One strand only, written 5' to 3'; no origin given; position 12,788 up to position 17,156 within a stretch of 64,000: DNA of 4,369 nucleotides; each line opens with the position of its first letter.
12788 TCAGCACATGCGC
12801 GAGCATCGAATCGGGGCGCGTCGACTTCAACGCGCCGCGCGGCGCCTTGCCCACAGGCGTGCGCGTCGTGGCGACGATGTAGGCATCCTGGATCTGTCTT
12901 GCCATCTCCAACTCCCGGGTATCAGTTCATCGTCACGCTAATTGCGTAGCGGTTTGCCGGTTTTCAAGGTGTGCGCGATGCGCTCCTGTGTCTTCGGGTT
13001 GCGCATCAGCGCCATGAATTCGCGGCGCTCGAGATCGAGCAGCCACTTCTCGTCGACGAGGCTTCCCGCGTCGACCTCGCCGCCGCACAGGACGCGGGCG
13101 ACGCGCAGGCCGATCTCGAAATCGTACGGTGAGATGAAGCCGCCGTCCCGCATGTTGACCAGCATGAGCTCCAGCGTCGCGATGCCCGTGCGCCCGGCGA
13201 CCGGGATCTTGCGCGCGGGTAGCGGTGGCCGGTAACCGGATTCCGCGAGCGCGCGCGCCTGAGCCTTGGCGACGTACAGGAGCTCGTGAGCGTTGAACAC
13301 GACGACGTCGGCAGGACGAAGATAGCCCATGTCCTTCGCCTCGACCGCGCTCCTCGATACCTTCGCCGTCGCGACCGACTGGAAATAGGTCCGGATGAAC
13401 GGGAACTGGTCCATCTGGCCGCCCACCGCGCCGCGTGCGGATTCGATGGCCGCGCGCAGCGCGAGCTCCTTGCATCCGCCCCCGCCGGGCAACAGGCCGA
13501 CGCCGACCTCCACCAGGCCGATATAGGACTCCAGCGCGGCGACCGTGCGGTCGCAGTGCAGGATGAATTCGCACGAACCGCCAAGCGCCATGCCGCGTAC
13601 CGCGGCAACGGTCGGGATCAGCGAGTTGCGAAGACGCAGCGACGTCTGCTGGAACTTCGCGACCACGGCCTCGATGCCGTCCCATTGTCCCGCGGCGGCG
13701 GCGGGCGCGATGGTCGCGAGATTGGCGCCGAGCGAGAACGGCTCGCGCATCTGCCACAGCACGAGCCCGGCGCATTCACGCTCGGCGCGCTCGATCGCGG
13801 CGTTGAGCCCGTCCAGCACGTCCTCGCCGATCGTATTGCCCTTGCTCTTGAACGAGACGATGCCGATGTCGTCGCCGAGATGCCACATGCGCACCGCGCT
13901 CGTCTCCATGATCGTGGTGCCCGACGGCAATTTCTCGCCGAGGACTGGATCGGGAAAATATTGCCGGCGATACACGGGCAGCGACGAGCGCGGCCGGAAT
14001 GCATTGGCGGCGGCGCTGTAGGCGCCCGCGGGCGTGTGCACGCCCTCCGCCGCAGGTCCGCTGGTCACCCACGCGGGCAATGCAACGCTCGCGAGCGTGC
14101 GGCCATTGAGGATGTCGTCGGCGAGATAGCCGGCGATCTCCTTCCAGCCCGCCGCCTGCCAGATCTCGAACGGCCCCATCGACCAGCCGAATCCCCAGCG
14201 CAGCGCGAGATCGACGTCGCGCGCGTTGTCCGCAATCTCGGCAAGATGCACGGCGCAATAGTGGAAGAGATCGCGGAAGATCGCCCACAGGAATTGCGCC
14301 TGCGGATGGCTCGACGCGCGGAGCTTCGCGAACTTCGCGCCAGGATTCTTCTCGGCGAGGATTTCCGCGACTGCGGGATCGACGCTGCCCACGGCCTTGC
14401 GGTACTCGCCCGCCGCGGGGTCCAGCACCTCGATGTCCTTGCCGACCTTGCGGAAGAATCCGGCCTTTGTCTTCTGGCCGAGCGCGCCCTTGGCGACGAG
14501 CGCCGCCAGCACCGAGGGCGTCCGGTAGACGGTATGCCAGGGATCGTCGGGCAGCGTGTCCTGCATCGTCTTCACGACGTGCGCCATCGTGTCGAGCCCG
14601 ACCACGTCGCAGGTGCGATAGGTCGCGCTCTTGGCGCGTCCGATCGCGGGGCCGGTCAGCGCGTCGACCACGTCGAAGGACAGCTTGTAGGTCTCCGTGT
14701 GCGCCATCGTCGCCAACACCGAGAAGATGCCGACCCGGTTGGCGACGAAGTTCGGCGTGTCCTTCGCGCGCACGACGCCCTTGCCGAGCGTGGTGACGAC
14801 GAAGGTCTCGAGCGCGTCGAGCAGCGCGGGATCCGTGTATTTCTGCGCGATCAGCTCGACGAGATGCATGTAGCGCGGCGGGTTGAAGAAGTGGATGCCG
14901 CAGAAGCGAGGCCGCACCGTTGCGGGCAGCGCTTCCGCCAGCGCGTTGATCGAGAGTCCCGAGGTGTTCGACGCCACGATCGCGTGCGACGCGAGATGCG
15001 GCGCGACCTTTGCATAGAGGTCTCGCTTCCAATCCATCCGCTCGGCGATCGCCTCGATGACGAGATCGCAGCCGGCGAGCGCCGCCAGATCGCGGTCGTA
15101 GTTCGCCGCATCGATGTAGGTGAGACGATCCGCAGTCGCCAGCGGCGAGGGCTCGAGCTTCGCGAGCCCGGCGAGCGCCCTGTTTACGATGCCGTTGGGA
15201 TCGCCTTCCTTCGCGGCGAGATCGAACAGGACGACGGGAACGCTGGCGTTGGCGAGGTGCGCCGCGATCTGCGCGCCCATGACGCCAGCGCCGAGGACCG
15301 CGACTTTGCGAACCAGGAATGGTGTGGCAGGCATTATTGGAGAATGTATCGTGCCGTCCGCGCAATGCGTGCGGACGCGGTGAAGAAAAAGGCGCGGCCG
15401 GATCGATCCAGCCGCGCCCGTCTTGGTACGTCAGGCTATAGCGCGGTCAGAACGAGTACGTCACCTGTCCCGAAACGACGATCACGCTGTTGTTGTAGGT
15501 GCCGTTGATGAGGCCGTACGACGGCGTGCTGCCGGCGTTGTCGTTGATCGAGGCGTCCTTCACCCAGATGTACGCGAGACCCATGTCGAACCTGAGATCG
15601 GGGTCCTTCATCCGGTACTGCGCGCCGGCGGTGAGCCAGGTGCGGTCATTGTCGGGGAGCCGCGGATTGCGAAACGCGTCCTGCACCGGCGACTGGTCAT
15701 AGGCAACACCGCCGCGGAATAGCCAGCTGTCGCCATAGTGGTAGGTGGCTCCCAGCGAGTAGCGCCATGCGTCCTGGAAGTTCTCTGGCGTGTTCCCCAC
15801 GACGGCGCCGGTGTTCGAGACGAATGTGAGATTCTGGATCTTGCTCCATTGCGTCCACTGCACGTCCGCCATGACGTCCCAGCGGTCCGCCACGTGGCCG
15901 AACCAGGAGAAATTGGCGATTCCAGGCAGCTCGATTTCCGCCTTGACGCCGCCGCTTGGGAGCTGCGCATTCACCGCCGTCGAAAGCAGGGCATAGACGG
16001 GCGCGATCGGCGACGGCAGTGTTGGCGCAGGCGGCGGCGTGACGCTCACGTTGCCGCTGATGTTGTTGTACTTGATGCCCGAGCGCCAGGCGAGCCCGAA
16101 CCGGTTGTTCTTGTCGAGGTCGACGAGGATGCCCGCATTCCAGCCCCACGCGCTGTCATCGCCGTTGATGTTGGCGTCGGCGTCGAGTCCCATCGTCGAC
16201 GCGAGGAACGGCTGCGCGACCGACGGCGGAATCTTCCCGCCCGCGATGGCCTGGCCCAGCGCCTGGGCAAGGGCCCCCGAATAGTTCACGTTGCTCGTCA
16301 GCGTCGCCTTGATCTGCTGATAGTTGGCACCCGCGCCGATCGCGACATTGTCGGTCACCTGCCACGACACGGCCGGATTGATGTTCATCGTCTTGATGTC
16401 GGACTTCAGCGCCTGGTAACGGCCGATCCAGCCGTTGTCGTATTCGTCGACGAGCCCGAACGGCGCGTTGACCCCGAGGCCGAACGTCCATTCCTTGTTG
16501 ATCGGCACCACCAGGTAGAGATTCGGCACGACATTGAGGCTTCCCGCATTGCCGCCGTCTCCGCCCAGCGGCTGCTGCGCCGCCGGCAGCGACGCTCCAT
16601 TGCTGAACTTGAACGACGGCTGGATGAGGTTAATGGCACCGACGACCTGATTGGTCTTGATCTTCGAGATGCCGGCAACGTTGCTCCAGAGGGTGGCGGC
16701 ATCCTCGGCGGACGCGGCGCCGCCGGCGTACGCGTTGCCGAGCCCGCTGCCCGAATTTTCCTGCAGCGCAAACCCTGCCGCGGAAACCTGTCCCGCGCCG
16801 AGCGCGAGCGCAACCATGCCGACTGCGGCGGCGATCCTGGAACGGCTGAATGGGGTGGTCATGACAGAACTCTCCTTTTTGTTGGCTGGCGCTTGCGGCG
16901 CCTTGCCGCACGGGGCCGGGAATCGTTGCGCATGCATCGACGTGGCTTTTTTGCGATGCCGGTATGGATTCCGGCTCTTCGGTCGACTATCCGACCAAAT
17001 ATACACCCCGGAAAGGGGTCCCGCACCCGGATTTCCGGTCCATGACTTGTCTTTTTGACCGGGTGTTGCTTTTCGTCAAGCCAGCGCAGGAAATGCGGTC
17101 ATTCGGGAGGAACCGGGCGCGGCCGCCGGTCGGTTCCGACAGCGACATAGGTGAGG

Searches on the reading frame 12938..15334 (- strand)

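Call 56: search_protein_families(library=pfam, proteins=[window:12938-15334:-], max_evalue=0.00001)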
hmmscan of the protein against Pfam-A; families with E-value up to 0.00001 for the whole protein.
window:12938-15334:- (798 aa): 3 families
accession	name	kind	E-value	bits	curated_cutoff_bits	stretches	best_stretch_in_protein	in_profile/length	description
PF02737.24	3HCDH_N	-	9e-45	153.2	22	1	10-193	1-180/180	3-hydroxyacyl-CoA dehydrogenase, NAD binding domain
PF00725.27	3HCDH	-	7.1e-15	55.7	22.1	1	196-295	2-96/97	3-hydroxyacyl-CoA dehydrogenase, C-terminal domain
PF00378.25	ECH_1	-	4.1e-14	53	27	1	498-633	16-149/251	Enoyl-CoA hydratase/isomerase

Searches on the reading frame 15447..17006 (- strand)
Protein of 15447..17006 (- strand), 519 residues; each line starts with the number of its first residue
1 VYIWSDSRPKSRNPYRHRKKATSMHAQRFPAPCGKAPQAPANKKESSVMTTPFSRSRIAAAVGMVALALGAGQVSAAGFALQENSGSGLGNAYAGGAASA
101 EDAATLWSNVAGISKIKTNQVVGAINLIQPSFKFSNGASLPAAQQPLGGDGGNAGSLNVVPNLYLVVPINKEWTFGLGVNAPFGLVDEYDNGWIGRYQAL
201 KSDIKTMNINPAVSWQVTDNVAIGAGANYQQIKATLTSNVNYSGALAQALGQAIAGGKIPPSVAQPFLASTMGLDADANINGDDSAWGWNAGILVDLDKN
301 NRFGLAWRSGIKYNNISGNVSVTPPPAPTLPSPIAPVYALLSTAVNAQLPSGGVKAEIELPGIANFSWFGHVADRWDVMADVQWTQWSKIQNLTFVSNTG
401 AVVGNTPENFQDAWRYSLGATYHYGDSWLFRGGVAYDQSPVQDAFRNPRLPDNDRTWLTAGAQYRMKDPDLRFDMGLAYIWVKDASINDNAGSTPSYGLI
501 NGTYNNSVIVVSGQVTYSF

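Call 56: search_protein_families(library=pfam, proteins=[window:15447-17006:-], max_evalue=0.00001)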
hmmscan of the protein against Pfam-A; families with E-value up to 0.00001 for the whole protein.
window:15447-17006:- (519 aa): 1 family
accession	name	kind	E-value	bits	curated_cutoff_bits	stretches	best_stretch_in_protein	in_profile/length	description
PF03349.22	Toluene_X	-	2.7e-109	365.9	29.7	1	68-519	2-421/421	Outer membrane protein transport protein (OMPP1/FadL/TodX)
